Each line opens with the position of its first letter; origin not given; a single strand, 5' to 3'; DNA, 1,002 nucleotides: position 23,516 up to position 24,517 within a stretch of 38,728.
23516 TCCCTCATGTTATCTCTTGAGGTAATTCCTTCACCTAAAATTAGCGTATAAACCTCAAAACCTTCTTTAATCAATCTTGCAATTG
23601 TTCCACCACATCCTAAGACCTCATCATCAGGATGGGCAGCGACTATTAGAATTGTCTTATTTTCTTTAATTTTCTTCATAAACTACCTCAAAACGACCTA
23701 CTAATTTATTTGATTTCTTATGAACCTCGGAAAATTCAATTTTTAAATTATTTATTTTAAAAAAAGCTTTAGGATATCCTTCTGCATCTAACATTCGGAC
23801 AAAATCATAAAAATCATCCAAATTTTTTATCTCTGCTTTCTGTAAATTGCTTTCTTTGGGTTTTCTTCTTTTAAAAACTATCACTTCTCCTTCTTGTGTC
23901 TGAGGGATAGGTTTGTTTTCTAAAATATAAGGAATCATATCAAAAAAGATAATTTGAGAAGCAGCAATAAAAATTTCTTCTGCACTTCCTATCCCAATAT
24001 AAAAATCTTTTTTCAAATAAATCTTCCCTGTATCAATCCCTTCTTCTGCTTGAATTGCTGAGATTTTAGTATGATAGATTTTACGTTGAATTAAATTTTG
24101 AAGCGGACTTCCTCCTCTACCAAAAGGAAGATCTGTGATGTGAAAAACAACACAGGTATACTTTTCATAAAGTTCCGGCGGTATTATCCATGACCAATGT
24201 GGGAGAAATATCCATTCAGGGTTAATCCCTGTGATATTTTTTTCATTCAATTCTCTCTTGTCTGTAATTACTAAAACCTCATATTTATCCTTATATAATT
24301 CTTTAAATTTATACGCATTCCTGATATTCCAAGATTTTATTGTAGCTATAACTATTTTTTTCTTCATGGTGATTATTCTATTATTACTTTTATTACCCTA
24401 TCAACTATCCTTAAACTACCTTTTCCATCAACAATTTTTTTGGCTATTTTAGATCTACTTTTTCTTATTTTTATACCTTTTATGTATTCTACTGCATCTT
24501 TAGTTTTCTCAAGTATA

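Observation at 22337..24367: PseH-less pseudaminic acid pathway: a formyltransferase-like / PIG-L deacetylase / formyltransferase-like triad occupies the acetyltransferase slot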

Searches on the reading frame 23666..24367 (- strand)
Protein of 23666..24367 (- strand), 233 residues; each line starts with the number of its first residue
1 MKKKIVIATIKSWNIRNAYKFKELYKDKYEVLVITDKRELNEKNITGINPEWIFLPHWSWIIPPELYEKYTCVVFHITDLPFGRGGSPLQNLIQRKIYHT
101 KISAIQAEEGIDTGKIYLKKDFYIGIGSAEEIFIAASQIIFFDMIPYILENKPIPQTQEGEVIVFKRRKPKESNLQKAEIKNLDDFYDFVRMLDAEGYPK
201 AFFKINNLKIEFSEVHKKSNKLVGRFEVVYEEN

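Call 3: search_protein_families(library=pfam, proteins=[window:23666-24367:-], max_evalue=0.01)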
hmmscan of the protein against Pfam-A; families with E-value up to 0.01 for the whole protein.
window:23666-24367:- (233 aa): 2 families
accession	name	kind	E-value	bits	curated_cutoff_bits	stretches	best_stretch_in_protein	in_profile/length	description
PF21553.2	Formyl_trans_C_2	-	1.9e-17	63.1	27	1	170-225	1-54/58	Methionyl-tRNA formyltransferase, C-terminal domain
PF00551.24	Formyl_trans_N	-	0.00019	21.7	26.1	1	41-124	71-156/181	Formyl transferase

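Call 4: search_protein_families(library=ncbifam, proteins=[window:23666-24367:-], max_evalue=0.01)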
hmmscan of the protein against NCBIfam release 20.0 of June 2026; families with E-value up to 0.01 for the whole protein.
window:23666-24367:- (233 aa): 1 family
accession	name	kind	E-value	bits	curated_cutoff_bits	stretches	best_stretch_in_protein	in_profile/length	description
TIGR00460.1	fmt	equivalog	0.00053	19.2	201.5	1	35-126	73-158/315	methionyl-tRNA formyltransferase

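Call 5: search_solved_structures(query=window:23666-24367:-, max_evalue=1, show_alignments=2)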
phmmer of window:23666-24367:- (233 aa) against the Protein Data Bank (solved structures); distinct sequences matched with E-value up to 1: 19.
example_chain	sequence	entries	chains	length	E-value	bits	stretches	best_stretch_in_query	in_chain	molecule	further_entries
1zgh_A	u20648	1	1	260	6.6e-81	274.8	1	4-230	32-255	Methionyl-tRNA formyltransferase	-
4iqf_A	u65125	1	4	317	3.5e-06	30.3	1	39-194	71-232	Methionyl-tRNA formyltransferase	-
3tqq_A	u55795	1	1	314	3.9e-05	26.8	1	37-124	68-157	Methionyl-tRNA formyltransferase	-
5uai_A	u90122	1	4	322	0.0056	19.8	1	60-122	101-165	Methionyl-tRNA formyltransferase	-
3q0i_A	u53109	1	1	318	0.061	16.4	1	41-116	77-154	Methionyl-tRNA formyltransferase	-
6j1g_A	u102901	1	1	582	0.063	16.4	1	13-128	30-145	Hydrogenase regulation HoxX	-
6j1h_A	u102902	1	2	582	0.074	16.1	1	14-128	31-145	Hydrogenase regulation HoxX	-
4qpd_A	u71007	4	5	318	0.093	15.8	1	48-122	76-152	10-formyltetrahydrofolate dehydrogenase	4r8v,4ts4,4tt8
4qpc_A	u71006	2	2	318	0.093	15.8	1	48-122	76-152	10-formyltetrahydrofolate dehydrogenase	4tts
3r8x_A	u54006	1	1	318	0.11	15.5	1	39-119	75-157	Methionyl-tRNA formyltransferase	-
1fmt_A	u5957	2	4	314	0.13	15.4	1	44-120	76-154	METHIONYL-TRNA FMET FORMYLTRANSFERASE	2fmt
2bw0_A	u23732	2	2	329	0.17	15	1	50-123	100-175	10-FORMYLTETRAHYDROFOLATE DEHYDROGENASE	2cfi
6v33_A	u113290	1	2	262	0.17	15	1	53-133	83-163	dTDP-4-amino-4,6-dideoxyglucose formyltransferase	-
6j1f_B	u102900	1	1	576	0.28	14.2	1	21-125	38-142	Hydrogenase regulation HoxX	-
6j0p_A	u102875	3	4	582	0.29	14.2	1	21-125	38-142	Hydrogenase regulation HoxX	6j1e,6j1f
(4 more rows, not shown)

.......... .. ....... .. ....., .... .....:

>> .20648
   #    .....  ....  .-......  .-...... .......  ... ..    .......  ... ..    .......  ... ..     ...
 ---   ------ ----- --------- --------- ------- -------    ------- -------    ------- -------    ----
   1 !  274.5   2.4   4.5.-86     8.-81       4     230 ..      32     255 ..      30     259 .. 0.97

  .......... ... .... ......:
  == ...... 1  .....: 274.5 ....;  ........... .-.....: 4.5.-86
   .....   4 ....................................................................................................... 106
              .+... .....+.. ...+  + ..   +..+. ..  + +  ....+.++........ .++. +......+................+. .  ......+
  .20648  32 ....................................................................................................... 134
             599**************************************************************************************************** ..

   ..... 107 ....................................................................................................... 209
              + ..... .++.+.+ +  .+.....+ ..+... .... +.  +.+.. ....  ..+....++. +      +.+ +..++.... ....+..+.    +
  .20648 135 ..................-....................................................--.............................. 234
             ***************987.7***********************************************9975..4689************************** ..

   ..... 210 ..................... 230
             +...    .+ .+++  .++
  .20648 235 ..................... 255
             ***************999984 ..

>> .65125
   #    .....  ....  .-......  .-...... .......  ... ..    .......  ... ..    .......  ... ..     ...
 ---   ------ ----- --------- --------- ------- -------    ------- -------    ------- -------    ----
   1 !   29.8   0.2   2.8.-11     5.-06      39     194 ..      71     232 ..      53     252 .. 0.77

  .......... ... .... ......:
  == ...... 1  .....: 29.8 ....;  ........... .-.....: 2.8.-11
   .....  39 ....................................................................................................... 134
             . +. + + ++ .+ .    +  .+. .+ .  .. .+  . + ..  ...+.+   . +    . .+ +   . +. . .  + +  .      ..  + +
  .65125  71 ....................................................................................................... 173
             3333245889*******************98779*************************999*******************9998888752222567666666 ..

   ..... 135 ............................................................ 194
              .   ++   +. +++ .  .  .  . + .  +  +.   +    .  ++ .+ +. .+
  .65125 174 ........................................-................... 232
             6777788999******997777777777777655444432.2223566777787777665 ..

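Call 18: find_homologous_proteins(query=window:23666-24367:-, max_evalue=0.00001)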
Query window:23666-24367:- (233 aa): 7887 proteins with E <= 0.00001 among 8000 candidates; the best 120 are listed.
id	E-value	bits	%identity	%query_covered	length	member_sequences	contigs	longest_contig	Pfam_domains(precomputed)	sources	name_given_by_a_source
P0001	9.1e-152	521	100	100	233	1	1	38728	PF21553.3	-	-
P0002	6.2e-147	506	97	99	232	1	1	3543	PF21553.3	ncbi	-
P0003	7.9e-147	505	97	99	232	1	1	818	PF21553.3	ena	-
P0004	9.2e-147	505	96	99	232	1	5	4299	PF21553.3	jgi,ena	-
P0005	2.5e-146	504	97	99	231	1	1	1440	PF21553.3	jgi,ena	-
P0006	3.3e-146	503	97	99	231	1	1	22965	PF21553.3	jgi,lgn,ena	-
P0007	1.9e-145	501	96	99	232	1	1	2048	PF21553.3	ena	-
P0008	4.3e-145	500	95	99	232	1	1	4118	PF21553.3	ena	-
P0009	6.4e-145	499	95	99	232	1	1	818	PF21553.3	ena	-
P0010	1.9e-144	498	95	99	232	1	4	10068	PF21553.3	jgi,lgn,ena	-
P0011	9.2e-144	495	95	99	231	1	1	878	PF21553.3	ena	-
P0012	1.1e-143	495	94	99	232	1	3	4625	PF21553.3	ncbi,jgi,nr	ncbi:MAG: methionyl-tRNA formyltransferase [Candidatus Omnitrophota bacterium]|nr:MAG: methionyl-tRN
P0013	1.6e-143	495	94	99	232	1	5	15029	PF21553.3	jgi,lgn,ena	-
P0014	6.1e-143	493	94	99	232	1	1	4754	PF21553.3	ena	-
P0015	7.5e-143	492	93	99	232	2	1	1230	PF21553.3,PF00551.25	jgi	-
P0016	7.8e-143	492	94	99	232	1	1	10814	PF21553.3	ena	-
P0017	1.7e-142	491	94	99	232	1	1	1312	PF21553.3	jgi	-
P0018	3.1e-141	487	93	99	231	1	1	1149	PF21553.3,PF00551.25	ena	-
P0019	1.1e-139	482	90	99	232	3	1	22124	PF21553.3,PF00551.25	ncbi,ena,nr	ncbi:MAG: methionyl-tRNA formyltransferase [Thermotogae bacterium]|nr:methionyl-tRNA formyltransfera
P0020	2.6e-121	422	78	99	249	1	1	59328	PF21553.3,PF00551.25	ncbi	-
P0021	3.6e-108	379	72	98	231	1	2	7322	PF21553.3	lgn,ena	-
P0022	4.1e-108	379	72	98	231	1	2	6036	PF21553.3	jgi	-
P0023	8.3e-108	378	72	98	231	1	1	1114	PF21553.3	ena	-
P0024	5.4e-106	372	70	98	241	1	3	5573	PF21553.3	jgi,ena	jgi:methionyl-tRNA formyltransferase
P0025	1.3e-104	367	69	100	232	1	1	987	PF21553.3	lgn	-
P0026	1.6e-103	364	67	98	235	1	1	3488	PF21553.3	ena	-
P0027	3.1e-103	363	67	100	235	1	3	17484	PF21553.3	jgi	-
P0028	4.5e-103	362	69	100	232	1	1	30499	PF21553.3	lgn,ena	-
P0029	1.0e-102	361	68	98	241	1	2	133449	PF21553.3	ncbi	ncbi:methionyl-tRNA formyltransferase [Persephonella sp.]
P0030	2.5e-102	360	66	100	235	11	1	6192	PF21553.3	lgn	-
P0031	5.1e-102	359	66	100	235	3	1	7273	PF21553.3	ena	-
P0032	7.9e-102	358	66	99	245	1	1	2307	PF21553.3,PF00551.25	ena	-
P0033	2.6e-101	356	69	97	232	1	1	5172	PF21553.3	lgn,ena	-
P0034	5.7e-101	355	66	100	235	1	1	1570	PF21553.3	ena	-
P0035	8.9e-101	355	66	98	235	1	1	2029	PF21553.3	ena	-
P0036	1.4e-100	354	68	100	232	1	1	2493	PF21553.3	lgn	-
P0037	2.6e-100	353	65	100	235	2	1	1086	PF21553.3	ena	-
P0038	3.9e-100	353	65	98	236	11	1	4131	PF21553.3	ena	-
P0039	4.0e-100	352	65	100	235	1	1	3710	PF21553.3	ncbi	ncbi:Methionyl-tRNA formyltransferase [subsurface metagenome]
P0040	4.7e-99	349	65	98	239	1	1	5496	PF21553.3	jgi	jgi:methionyl-tRNA formyltransferase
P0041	4.7e-99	349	65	99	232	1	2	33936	PF21553.3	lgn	-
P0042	5.6e-99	349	66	98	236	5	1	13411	PF21553.3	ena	-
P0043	1.2e-98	348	65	99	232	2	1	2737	PF21553.3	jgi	-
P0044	1.5e-98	347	66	98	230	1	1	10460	PF21553.3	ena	-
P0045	2.0e-98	347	64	98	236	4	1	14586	PF21553.3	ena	-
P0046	3.7e-98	346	64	99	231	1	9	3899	PF21553.3,PF00551.25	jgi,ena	jgi:methionyl-tRNA formyltransferase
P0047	4.9e-98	346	66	99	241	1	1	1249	PF21553.3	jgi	-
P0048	7.8e-98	345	66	100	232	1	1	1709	PF21553.3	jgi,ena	-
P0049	1.2e-97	344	64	98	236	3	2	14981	PF21553.3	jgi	jgi:methionyl-tRNA formyltransferase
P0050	2.0e-97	344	64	99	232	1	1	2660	PF21553.3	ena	-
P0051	2.3e-97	343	65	98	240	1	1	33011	PF21553.3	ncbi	-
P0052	3.0e-97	343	65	99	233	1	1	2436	PF21553.3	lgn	-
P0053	3.1e-97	343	65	100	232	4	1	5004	PF21553.3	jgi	jgi:methionyl-tRNA formyltransferase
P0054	3.1e-97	343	65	100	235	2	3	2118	PF21553.3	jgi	-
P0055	4.2e-97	343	64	99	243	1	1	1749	PF21553.3,PF00551.25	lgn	-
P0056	7.4e-97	342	62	98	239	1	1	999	PF21553.3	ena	-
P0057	7.9e-97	342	64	99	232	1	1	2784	PF21553.3,PF00551.25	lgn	-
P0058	7.9e-97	342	63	100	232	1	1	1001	PF21553.3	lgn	-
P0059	1.0e-96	341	64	100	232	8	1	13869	PF21553.3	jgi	-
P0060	1.0e-96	341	63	100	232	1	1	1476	PF21553.3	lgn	-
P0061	1.2e-96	341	66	98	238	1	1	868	PF21553.3,PF00551.25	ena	-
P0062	1.3e-96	341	65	100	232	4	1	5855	PF21553.3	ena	-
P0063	1.5e-96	341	62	100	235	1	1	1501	PF21553.3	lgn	-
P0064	1.7e-96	341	63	99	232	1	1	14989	PF21553.3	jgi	-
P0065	1.9e-96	340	63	99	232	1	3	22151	PF21553.3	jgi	-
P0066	2.0e-96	340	62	100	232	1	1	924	PF21553.3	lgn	-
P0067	2.2e-96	340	63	99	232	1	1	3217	PF21553.3,PF00551.25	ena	-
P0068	2.5e-96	340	64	99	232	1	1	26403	PF21553.3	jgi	-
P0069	3.0e-96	340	65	100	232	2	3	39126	PF21553.3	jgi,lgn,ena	-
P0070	3.8e-96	339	65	100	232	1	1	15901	PF21553.3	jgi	-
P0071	5.6e-96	339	63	99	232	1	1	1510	PF21553.3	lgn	-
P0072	5.6e-96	339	63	100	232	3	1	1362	PF21553.3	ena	-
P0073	6.1e-96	339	66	100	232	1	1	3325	PF21553.3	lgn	-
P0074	7.4e-96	339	62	100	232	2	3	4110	PF21553.3,PF00551.25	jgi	-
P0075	9.3e-96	338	65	96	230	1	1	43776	PF21553.3,PF00551.25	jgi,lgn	jgi:methionyl-tRNA formyltransferase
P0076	1.3e-95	338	61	100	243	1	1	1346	PF21553.3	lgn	-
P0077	3.4e-95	336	63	99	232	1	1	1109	PF21553.3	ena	-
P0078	5.5e-95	336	62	99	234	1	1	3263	PF21553.3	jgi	jgi:methionyl-tRNA formyltransferase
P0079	5.9e-95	336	63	97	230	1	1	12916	PF21553.3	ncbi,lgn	ncbi:MAG: methionyl-tRNA formyltransferase [Candidatus Eremiobacterota bacterium]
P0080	8.9e-95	335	64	99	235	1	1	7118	PF21553.3,PF00551.25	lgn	-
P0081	1.0e-94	335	61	100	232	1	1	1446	PF21553.3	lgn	-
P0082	1.5e-94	334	64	98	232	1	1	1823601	PF21553.3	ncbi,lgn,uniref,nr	ncbi:methionyl-tRNA formyltransferase [Methanohalophilus profundi]|uniref:methionyl-tRNA formyltrans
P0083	1.6e-94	334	66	98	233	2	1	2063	PF21553.3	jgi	-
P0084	4.2e-94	333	64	98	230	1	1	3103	PF21553.3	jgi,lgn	-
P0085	4.8e-94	333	62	99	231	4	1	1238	PF21553.3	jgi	-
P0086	1.0e-93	331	62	98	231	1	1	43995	PF21553.3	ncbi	ncbi:hypothetical protein [Desulfonauticus submarinus]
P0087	1.2e-93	331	61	99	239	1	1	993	PF21553.3,PF00551.25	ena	-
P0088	1.3e-93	331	64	99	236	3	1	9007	PF21553.3,PF00551.25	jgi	jgi:methionyl-tRNA formyltransferase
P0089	1.5e-93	331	66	99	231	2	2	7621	PF21553.3,PF00551.25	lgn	-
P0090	2.2e-93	330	62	99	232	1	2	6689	PF21553.3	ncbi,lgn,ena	-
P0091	3.1e-93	330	62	100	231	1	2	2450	PF21553.3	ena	-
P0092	3.6e-93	330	64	98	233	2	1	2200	PF21553.3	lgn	-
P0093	4.6e-93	329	62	99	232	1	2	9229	PF21553.3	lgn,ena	-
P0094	4.9e-93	329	63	99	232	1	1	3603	PF21553.3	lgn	-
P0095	6.9e-93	329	63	100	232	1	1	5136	PF21553.3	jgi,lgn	jgi:methionyl-tRNA formyltransferase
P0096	1.5e-92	328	60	98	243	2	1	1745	PF21553.3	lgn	-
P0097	1.6e-92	328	62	99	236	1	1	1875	PF21553.3,PF00551.25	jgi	jgi:methionyl-tRNA formyltransferase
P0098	4.4e-92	326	60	100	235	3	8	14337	PF21553.3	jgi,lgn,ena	-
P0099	5.4e-92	326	62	99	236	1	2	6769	PF21553.3,PF00551.25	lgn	-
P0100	7.1e-92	326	61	99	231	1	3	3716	PF21553.3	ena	-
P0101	1.4e-91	325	61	98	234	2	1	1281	PF21553.3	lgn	-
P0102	1.8e-91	324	60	99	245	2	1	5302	PF21553.3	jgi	jgi:methionyl-tRNA formyltransferase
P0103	1.8e-91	324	63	99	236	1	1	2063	PF21553.3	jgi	jgi:methionyl-tRNA formyltransferase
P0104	2.8e-91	324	63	98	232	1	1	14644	PF21553.3,PF00551.25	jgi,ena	-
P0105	2.8e-91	324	61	99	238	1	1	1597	PF21553.3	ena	-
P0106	3.2e-91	323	57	99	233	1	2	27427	PF21553.3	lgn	-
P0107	3.6e-91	323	60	100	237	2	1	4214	PF21553.3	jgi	-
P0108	3.6e-91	323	60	98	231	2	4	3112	PF21553.3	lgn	-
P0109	4.0e-91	323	61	99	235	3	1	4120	PF21553.3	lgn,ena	-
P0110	9.3e-91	322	63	98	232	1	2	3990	PF21553.3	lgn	-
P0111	9.9e-91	322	60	99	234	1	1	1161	PF21553.3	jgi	jgi:methionyl-tRNA formyltransferase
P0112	1.2e-90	321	61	99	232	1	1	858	PF21553.3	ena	-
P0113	1.6e-90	321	60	94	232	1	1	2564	PF21553.3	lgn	-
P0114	1.8e-90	321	61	100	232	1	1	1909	PF21553.3,PF00551.25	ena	-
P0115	1.8e-90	321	60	99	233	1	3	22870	PF21553.3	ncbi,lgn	-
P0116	2.0e-90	321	60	100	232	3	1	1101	PF21553.3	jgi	jgi:methionyl-tRNA formyltransferase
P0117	2.8e-90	320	58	99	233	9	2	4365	PF21553.3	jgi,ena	-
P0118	3.1e-90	320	60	97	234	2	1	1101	PF21553.3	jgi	-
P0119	3.6e-90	320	62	100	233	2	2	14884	PF21553.3,PF00551.25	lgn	-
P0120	1.5e-89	318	61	99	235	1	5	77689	PF21553.3,PF00551.25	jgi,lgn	jgi:methionyl-tRNA formyltransferase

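Call 20: find_related_loci(query=A1, collection=genome_contigs, flank=10000)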
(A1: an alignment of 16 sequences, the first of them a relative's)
Query A1 (233 aa) in genome_contigs; peptide patterns used: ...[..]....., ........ (x = any residue, [..] = any of these).
599 stretches matched a pattern (row limit reached: there are more); 549 encode a relative of the query (tblastn E <= 1e-3); the best 80 are kept; 80 distinct loci.
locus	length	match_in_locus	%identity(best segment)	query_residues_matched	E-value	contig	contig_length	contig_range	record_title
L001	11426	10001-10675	63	2-228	3e-98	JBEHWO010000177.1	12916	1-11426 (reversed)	MAG: Vulcanimicrobiota bacterium isolate ER2 k141_246940_length_12916_cov_6.0000, whole genome shotgun sequence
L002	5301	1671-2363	63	2-232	5e-98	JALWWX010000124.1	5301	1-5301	MAG: Aquificales bacterium isolate T2_maxbin2_scaf2bin.338 T2_NODE_31378_length_5301_cov_8.193081, whole genome shotgun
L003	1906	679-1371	62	1-231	2e-103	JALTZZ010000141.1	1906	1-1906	MAG: archaeon isolate S141_metabat2_scaf2bin.181 S141_NODE_76103_length_1906_cov_4.835863, whole genome shotgun sequence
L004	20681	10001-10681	64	2-229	6e-98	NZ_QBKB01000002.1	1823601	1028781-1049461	Methanohalophilus profundi strain SLHTYRO Scaffold_2, whole genome shotgun sequence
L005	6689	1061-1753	62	1-231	4e-98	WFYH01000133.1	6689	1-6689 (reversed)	MAG: Aquificaceae bacterium isolate S141_87_esom k151_252395, whole genome shotgun sequence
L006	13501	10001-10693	61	2-232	3e-95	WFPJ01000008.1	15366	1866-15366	MAG: Aquificales bacterium isolate S012_57_esom k151_124930, whole genome shotgun sequence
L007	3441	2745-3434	61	2-231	4e-95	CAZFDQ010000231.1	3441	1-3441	MAG TPA_asm: uncultured Pseudomonadota bacterium isolate SRP067234_co1_40 genome assembly, contig: k99_375070, whole gen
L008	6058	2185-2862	63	3-228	7e-94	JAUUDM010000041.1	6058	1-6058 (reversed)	MAG: Nautiliales bacterium isolate WV45_bin6 all_Scaff001976, whole genome shotgun sequence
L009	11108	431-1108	59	3-228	6e-90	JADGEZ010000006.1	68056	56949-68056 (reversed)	MAG: Sulfurimonas sp. isolate OB5 NODE_135_length_68056_cov_16.670704, whole genome shotgun sequence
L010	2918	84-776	58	2-232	7e-92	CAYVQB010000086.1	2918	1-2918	MAG TPA_asm: uncultured Pseudomonadota bacterium isolate binchicken_co181_168 genome assembly, contig: NODE_84603_length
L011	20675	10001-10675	58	1-225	1e-89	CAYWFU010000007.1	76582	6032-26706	MAG TPA_asm: uncultured bacterium isolate binchicken_co232_183 genome assembly, contig: NODE_507_length_76582_cov_7.7837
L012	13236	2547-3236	57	3-232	3e-89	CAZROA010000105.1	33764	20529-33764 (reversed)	MAG TPA_asm: uncultured Thermodesulfobacteriota bacterium isolate binchicken_co219_9 genome assembly, contig: k141_16043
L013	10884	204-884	58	2-228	1e-88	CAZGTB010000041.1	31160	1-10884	MAG TPA_asm: uncultured Syntrophorhabdus sp. isolate SRP302447_co2_18 genome assembly, contig: NODE_3981_length_31160_co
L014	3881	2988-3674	54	1-229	8e-87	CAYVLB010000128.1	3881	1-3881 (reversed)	MAG TPA_asm: uncultured Sphingobacteriales bacterium isolate SRP163575_co2_118 genome assembly, contig: NODE_32028_lengt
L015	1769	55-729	56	5-229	7e-91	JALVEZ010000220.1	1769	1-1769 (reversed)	MAG: Hydrogenothermaceae bacterium isolate 134-614_metabat2_scaf2bin.138 134-614_scaffold_75636_c1, whole genome shotgun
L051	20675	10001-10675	52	3-228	1e-78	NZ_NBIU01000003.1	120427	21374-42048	Helicobacter valdiviensis strain WBE14 contig3, whole genome shotgun sequence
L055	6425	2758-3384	56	3-215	4e-74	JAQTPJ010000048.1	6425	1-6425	MAG: Candidatus Omnitrophota bacterium isolate STB_113 NODE_35895_length_6425_cov_2.964751_Sandtown_B, whole genome shot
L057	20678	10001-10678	49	2-228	2e-72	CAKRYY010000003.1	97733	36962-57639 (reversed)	MAG: uncultured Lachnospiraceae bacterium isolate REFINED_METABAT215_TOP10_CONTIGS_1500_ASSEMBLY_K77_MERGED__Hadza_MoBio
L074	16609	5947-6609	48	2-225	2e-70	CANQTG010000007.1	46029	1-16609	MAG: uncultured Lachnospiraceae bacterium isolate Lapin-023__bin73 genome assembly, contig: Lapin-023__NODE_1093_length_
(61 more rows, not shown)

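Call 62: search_solved_structures(query=A1, max_evalue=10, show_alignments=0)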
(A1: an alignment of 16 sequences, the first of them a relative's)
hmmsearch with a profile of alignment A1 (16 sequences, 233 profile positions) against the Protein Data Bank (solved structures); distinct sequences matched with E-value up to 10: 39.
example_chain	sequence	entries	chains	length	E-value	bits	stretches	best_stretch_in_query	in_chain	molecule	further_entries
1zgh_A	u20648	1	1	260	3.9e-98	331.1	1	4-232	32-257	Methionyl-tRNA formyltransferase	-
4iqf_A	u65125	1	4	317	3.1e-14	56.6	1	37-202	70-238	Methionyl-tRNA formyltransferase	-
3tqq_A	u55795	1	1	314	3.4e-08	36.8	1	34-135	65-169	Methionyl-tRNA formyltransferase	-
4yfv_A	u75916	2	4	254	2.8e-07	33.8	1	39-215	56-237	VioF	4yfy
6pih_A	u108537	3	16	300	7.9e-05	25.8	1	40-217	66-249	Bifunctional polymyxin resistance protein ArnA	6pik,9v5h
1yrw_A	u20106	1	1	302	8.1e-05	25.7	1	40-217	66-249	protein ArnA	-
2bln_A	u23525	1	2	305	8.3e-05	25.7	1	40-217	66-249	PROTEIN YFBG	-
5j63_A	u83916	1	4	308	8.5e-05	25.7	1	40-217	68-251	Bifunctional polymyxin resistance protein ArnA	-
4nv1_C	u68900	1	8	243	0.00015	24.8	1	54-203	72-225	Formyltransferase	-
1z7e_A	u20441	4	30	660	0.00042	23.4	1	40-217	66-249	protein ArnA | Bifunctional polymyxin resistance protein ArnA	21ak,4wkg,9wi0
5vys_A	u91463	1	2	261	0.00059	22.9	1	37-170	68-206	Gdp-mannose 4,6-dehydratase / gdp-4-amino-4,6-dideoxy-d-mannose formyltransferase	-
5vyr_A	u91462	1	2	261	0.0007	22.7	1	41-170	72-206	Gdp-mannose 4,6-dehydratase / gdp-4-amino-4,6-dideoxy-d-mannose formyltransferase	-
6v33_A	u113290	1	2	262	0.00098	22.2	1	53-157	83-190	dTDP-4-amino-4,6-dideoxyglucose formyltransferase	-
5vyt_A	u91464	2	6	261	0.0013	21.8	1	41-170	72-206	Gdp-mannose 4,6-dehydratase / gdp-4-amino-4,6-dideoxy-d-mannose formyltransferase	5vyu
6j1g_A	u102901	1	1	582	0.0013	21.7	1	14-134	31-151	Hydrogenase regulation HoxX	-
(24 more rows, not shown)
